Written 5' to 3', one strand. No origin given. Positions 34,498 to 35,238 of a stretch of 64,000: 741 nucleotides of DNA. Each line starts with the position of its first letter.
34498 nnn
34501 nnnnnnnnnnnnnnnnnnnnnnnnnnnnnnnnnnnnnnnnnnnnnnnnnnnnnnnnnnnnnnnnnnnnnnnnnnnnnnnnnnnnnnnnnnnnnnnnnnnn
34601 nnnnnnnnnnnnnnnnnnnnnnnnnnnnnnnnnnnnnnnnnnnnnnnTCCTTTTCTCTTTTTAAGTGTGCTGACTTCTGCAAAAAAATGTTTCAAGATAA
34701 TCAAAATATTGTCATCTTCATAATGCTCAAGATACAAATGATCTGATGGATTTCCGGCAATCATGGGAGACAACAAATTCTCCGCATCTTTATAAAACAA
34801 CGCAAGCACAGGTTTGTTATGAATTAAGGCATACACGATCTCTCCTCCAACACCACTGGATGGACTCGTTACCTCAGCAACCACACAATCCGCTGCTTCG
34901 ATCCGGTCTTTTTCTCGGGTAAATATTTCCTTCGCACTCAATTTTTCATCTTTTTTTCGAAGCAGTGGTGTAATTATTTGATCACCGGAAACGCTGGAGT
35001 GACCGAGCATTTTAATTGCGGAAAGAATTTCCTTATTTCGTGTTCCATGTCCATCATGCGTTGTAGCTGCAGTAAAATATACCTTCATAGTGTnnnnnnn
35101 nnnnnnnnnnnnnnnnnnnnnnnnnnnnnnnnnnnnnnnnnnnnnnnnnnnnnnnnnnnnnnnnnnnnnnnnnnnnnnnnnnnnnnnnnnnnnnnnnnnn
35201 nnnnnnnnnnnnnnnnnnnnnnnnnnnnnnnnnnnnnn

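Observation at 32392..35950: Thymidine/deoxynucleoside salvage block with a thymidylate kinase fused to a nucleoside 2-deoxyribosyltransferase/Rcl-like domain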

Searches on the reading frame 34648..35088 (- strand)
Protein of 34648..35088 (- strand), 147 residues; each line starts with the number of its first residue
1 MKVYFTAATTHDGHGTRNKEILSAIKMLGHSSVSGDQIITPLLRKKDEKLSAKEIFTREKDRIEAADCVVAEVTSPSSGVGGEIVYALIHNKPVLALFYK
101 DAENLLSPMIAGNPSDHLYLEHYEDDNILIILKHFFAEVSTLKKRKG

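Call 5: search_solved_structures(query=window:34648-35088:-, max_evalue=10, show_alignments=4)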
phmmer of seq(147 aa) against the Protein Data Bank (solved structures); distinct sequences matched with E-value up to 10: 13.
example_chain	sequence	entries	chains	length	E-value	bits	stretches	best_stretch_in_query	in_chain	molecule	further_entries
9i3q_A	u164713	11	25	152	1.4e-09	41.3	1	33-137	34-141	5-hydroxymethyl-dUMP N-hydrolase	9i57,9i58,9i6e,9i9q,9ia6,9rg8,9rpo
4p5e_A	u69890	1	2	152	1.5e-09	41.2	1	33-137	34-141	2'-deoxynucleoside 5'-phosphate N-hydrolase 1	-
9da1_A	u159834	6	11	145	1.9e-09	40.9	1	33-136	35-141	5-hydroxymethyl-dUMP N-hydrolase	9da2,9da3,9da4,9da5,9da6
8os9_A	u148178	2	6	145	1.9e-09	40.9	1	33-136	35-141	2'-deoxynucleoside 5'-phosphate N-hydrolase 1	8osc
8rqd_C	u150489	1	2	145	2e-09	40.8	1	33-136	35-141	2'-deoxynucleoside 5'-phosphate N-hydrolase 1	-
8qhr_A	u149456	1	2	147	2.7e-09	40.4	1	43-136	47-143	2'-deoxynucleoside 5'-phosphate N-hydrolase 1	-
8rps_C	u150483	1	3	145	3.9e-09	39.8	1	37-136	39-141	2'-deoxynucleoside 5'-phosphate N-hydrolase 1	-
8qhq_A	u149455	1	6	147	5.2e-09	39.4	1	33-136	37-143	2'-deoxynucleoside 5'-phosphate N-hydrolase 1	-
8rpt_B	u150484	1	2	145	5.3e-09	39.4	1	55-136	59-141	2'-deoxynucleoside 5'-phosphate N-hydrolase 1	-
2khz_A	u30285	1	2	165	7.5e-09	38.9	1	34-136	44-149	c-Myc-responsive protein Rcl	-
4fyh_A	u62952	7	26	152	2e-08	37.6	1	43-136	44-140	Deoxyribonucleoside 5'-monophosphate N-glycosidase | 2'-deoxynucleoside 5'-phosphate N-hydrolase 1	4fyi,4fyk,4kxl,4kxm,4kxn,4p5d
2klh_A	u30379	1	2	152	2.8e-08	37.1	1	47-136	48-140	c-Myc-responsive protein Rcl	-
8whm_B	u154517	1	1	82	0.38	14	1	31-80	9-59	Pleckstrin homology-like domain family B member 2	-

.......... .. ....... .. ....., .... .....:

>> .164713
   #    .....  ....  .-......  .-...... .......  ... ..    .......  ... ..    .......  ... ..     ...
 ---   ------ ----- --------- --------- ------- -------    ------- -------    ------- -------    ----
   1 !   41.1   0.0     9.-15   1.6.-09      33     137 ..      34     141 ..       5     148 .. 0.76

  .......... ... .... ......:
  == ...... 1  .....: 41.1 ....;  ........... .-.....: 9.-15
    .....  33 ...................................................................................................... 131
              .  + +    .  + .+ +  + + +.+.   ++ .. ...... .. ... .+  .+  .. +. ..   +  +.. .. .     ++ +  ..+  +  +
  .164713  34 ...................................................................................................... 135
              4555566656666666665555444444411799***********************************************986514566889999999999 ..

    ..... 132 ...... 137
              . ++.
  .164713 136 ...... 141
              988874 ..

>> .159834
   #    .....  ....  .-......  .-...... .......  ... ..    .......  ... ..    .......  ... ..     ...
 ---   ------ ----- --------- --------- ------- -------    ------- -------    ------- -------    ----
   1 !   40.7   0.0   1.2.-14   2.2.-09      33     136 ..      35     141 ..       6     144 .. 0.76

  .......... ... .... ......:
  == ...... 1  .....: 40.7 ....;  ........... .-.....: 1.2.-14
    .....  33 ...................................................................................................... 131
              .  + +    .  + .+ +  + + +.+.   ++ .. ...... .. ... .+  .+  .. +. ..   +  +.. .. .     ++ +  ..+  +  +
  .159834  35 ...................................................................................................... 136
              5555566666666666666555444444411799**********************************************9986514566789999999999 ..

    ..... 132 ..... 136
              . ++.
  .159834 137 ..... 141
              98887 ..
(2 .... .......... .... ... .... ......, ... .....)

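Call 43: search_solved_structures(query=A3, max_evalue=1, show_alignments=3)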
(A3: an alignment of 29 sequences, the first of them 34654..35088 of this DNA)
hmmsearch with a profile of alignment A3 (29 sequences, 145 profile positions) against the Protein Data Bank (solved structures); distinct sequences matched with E-value up to 1: 13.
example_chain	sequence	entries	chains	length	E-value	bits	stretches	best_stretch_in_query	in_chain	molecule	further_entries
4fyh_A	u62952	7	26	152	1.3e-15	60.5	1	3-139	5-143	Deoxyribonucleoside 5'-monophosphate N-glycosidase | 2'-deoxynucleoside 5'-phosphate N-hydrolase 1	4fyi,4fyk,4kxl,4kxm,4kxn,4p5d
2klh_A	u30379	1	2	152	1.8e-15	60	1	3-139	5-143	c-Myc-responsive protein Rcl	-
2khz_A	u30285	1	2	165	2.4e-15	59.6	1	2-138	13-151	c-Myc-responsive protein Rcl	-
4p5e_A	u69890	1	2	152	1.4e-14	57.2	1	3-138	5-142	2'-deoxynucleoside 5'-phosphate N-hydrolase 1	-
9i3q_A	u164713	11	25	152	1.4e-14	57.2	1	3-138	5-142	5-hydroxymethyl-dUMP N-hydrolase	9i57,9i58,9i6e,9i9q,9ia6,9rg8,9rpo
8qhr_A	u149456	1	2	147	1.5e-14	57.1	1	3-137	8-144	2'-deoxynucleoside 5'-phosphate N-hydrolase 1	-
9da1_A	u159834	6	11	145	1.6e-14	56.9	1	3-137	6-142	5-hydroxymethyl-dUMP N-hydrolase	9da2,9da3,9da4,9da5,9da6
8os9_A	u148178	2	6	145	1.6e-14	56.9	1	3-137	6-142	2'-deoxynucleoside 5'-phosphate N-hydrolase 1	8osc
8rps_C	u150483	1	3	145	1.7e-14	56.9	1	3-137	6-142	2'-deoxynucleoside 5'-phosphate N-hydrolase 1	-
8rpt_B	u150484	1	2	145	2.4e-14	56.4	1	3-137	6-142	2'-deoxynucleoside 5'-phosphate N-hydrolase 1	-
8rqd_C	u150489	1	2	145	4.2e-14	55.6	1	5-137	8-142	2'-deoxynucleoside 5'-phosphate N-hydrolase 1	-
8qhq_A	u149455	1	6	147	6.8e-14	54.9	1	3-137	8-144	2'-deoxynucleoside 5'-phosphate N-hydrolase 1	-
7m5h_A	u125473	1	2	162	0.0063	19.4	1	2-101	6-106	Nucleoside 2-deoxyribosyltransferase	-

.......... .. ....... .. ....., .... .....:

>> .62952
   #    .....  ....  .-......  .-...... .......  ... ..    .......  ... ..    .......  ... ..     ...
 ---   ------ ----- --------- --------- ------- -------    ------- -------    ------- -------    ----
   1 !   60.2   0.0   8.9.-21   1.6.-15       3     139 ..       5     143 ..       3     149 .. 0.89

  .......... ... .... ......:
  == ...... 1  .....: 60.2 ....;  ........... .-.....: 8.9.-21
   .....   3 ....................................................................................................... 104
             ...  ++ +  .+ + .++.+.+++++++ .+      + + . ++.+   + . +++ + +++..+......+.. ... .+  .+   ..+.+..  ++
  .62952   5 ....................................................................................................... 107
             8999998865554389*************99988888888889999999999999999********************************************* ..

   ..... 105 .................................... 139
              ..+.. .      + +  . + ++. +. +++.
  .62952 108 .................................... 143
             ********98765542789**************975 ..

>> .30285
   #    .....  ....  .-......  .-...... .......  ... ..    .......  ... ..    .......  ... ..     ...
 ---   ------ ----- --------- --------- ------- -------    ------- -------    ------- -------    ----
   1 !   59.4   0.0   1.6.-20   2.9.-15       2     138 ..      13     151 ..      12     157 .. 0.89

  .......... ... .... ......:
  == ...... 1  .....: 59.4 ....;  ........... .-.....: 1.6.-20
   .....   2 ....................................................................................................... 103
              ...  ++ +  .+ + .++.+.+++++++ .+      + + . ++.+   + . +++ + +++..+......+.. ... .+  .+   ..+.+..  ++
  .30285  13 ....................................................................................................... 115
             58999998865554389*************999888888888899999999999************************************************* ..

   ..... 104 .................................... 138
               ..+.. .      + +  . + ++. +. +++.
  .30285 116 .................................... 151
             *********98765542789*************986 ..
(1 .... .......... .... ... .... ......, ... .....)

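Call 45: find_homologous_proteins(query=window:34654-35088:-, max_evalue=0.001)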
Query window:34654-35088:- (145 aa): 6 proteins with E <= 0.001 among 37 candidates.
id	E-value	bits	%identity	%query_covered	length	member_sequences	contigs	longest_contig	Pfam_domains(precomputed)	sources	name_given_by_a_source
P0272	3.5e-55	204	68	100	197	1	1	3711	PF05014.22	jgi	jgi:nucleoside 2-deoxyribosyltransferase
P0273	1.9e-46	175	61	100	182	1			PF05014.22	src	-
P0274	6.7e-36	141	55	94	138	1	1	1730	-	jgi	-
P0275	1.8e-33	133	58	81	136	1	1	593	-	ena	-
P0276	7.0e-30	122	47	99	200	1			PF05014.22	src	-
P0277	9.1e-10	57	37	96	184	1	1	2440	PF05014.22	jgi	jgi:hypothetical protein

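Call 53: predict_structure(alignment_id=A3)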
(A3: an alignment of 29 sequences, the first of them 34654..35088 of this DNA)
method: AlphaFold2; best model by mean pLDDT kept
length: 145 residues; sequences in the alignment: 29
mean_pLDDT: 87.9   pTM: 0.85
mean pLDDT of the five models: 87.9, 87.2, 86.0, 84.5, 82.2
residues with pLDDT >= 90: 80; 70-90: 54; 50-70: 11; < 50: 0
segments of 3 or more residues with pLDDT < 50: none
pLDDT, mean of each block of 10 residues (from residue 1): 88 73 95 88 86 90 96 88 91 93 81 76 93 96 81
secondary structure, 60 per line:
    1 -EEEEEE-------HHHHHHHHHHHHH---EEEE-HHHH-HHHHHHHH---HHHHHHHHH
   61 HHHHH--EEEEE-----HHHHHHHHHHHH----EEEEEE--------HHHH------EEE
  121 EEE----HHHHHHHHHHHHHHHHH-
elements in order: E2-7 H15-27 E31-34 H36-39 H41-48 H52-65 E68-72 H78-89 E94-99 H108-111 E118-123 H128-144

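Call 57: fold_search(model_id=the predicted structure, library=pdb)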
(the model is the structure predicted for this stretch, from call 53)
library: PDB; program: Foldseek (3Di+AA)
matches with E <= 10: 1463; with E <= 0.001: 110
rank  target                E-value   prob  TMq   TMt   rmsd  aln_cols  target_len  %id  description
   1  8qhq_E                8.0e-09  1.00  0.72  0.78   3.5       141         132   26  Crystal structure of human DNPH1 bound to hmdUMP (released 2023-11-08)
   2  8qhq_B                1.3e-08  1.00  0.75  0.76   3.2       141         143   27  Crystal structure of human DNPH1 bound to hmdUMP (released 2023-11-08)
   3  4kxm_B                1.4e-08  1.00  0.74  0.81   2.9       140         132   25  Crystal structure of DNPH1 (RCL) WITH N6-ISOPENTENYL-AMP (released 2014-02-05)
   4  4kxm_A                1.7e-08  1.00  0.73  0.80   3.0       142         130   25  Crystal structure of DNPH1 (RCL) WITH N6-ISOPENTENYL-AMP (released 2014-02-05)
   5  9i58_B                2.0e-08  1.00  0.74  0.81   2.6       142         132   26  Crystal structure of DNPH1 bound by compound 31. (released 2025-11-12)
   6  9i57_B                2.2e-08  1.00  0.72  0.75   3.6       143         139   26  Crystal structure of DNPH1 bound by compound 39. (released 2025-11-12)
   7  8qhq_D                2.7e-08  1.00  0.75  0.77   3.2       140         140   26  Crystal structure of human DNPH1 bound to hmdUMP (released 2023-11-08)
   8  4kxl_D                2.9e-08  1.00  0.72  0.76   3.2       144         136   26  Crystal structure of DNPH1 (RCL) with 6-CYCLOPENTYL-AMP (released 2014-02-05)
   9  8qhq_C                3.1e-08  1.00  0.77  0.78   3.0       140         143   27  Crystal structure of human DNPH1 bound to hmdUMP (released 2023-11-08)
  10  4kxl_C                3.3e-08  1.00  0.73  0.78   3.2       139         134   25  Crystal structure of DNPH1 (RCL) with 6-CYCLOPENTYL-AMP (released 2014-02-05)
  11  4p5d_A                3.3e-08  1.00  0.71  0.72   4.1       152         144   26  CRYSTAL STRUCTURE OF RAT DNPH1 (RCL) WITH 6-NAPHTHYL-PURINE-RIBOSIDE-MONOPHOSPHATE (released 2014-08-20)
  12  8qhq_A                3.7e-08  1.00  0.77  0.78   2.9       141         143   27  Crystal structure of human DNPH1 bound to hmdUMP (released 2023-11-08)
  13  4kxm_C                3.7e-08  1.00  0.72  0.79   3.3       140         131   26  Crystal structure of DNPH1 (RCL) WITH N6-ISOPENTENYL-AMP (released 2014-02-05)
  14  9i9q_B                5.8e-08  1.00  0.69  0.81   3.0       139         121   27  Crystal structure of DNPH1 bound by compound 2. (released 2025-11-12)
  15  9i9q_A                5.8e-08  1.00  0.70  0.76   3.4       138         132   28  Crystal structure of DNPH1 bound by compound 2. (released 2025-11-12)
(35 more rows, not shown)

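Call 68: search_dna_similar(query=window:34654-35088:-, collection=phages, mode=protein, max_evalue=0.001, max_rows=15)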
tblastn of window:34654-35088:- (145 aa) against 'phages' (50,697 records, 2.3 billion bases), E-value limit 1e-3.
No match.
